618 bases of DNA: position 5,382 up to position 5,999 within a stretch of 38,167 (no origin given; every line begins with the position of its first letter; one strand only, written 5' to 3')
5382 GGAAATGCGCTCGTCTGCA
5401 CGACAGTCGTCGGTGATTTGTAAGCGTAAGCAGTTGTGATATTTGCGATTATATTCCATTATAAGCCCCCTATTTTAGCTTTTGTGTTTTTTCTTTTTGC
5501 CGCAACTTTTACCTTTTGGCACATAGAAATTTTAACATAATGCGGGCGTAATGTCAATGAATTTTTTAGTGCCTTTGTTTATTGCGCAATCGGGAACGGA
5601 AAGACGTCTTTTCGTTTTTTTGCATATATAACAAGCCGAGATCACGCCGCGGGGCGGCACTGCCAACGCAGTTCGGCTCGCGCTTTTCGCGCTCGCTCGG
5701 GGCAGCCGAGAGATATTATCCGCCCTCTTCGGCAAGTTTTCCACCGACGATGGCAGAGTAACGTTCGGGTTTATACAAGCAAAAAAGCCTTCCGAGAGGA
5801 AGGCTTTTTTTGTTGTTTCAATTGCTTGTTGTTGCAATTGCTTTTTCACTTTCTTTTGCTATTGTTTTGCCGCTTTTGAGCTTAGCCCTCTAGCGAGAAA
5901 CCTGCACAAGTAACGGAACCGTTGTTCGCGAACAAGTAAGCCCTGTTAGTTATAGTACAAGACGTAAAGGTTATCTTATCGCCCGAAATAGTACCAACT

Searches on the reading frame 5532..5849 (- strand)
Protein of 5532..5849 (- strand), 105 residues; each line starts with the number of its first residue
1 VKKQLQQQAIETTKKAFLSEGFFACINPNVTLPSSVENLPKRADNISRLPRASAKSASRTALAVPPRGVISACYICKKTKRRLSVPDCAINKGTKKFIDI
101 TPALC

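Call 8: search_protein_families(library=pfam, proteins=[window:5532-5849:-])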
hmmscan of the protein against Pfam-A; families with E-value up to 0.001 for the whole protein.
window:5532-5849:- (105 aa): 0 families

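Call 10: find_encoding_contigs(protein=window:5532-5849:-, flank=10000, max_places=10)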
Protein window:5532-5849:- (105 aa): no gene with exactly this product is on record in the collection.
